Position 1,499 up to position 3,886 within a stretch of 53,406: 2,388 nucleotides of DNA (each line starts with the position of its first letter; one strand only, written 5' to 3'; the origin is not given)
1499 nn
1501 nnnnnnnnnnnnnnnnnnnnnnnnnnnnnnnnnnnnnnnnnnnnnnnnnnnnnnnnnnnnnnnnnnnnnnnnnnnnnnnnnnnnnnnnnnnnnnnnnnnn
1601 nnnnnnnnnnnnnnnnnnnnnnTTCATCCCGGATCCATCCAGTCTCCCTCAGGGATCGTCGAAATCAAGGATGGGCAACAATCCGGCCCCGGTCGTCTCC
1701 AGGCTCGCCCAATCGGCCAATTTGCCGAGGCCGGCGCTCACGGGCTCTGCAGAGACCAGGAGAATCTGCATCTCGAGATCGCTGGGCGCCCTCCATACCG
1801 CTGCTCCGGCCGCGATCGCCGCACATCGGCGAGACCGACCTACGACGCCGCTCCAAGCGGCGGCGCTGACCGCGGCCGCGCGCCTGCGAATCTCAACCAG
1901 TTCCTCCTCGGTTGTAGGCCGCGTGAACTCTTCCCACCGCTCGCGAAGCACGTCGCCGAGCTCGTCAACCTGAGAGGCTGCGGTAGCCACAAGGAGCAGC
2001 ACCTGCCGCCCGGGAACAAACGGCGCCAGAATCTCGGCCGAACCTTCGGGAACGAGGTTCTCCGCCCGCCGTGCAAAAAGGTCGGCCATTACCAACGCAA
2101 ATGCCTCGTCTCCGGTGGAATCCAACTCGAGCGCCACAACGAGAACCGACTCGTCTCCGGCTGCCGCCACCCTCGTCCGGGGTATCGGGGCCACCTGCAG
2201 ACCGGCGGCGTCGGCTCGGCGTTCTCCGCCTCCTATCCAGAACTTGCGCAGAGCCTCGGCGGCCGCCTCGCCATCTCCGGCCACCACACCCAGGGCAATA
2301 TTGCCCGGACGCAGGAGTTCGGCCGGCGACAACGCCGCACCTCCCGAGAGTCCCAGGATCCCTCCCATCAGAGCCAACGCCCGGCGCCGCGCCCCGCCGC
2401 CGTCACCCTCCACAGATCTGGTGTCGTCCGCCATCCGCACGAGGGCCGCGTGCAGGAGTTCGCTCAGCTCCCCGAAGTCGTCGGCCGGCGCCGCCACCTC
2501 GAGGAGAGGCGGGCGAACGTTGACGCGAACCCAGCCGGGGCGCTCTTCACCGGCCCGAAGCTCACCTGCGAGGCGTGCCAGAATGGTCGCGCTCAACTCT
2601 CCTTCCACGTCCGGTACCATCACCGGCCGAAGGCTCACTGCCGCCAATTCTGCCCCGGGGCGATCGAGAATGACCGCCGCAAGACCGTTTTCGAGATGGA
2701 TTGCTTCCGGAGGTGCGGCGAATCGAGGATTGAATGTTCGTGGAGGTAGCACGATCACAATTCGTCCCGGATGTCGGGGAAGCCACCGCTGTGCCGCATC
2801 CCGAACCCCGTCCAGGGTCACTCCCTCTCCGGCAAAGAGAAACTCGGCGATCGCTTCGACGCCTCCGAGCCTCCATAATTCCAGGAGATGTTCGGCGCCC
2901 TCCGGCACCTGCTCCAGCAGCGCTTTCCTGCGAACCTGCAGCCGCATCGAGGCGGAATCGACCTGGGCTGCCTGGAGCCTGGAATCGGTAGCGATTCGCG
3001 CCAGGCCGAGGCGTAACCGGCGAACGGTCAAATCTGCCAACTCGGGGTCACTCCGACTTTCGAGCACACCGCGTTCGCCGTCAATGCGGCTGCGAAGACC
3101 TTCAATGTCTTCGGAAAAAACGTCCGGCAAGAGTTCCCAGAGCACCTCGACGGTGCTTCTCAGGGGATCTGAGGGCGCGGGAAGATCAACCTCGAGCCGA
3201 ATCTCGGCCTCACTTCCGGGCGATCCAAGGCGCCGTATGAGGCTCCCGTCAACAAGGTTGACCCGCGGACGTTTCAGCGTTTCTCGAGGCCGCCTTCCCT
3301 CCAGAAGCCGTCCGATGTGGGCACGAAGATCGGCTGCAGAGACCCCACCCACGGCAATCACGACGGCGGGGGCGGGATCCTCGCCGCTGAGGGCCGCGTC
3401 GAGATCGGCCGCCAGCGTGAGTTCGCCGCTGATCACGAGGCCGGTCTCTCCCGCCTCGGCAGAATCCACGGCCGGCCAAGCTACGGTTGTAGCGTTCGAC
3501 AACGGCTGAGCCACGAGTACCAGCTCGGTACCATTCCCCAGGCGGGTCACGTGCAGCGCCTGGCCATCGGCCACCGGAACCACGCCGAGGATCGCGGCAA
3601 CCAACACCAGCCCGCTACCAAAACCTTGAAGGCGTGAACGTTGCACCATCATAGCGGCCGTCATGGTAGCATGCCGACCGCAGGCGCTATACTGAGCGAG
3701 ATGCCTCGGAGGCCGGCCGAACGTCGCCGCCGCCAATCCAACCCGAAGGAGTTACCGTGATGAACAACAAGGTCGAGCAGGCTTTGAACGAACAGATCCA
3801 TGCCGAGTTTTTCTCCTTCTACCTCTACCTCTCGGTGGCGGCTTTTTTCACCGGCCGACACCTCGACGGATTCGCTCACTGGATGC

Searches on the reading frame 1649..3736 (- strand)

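Call 12: search_protein_families(library=pfam, proteins=[window:1649-3736:-], max_evalue=0.01)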
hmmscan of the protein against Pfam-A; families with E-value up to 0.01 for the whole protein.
window:1649-3736:- (695 aa): 0 families

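Call 18: search_protein_families(library=pfam, proteins=[window:1649-3736:-], max_evalue=5)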
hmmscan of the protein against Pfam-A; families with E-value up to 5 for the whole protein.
window:1649-3736:- (695 aa): 1 family
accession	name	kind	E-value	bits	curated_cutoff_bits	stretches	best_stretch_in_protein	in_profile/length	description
PF21639.3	ORC5_lid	-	0.063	13.7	27.1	1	584-613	14-43/60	ORC5, lid domain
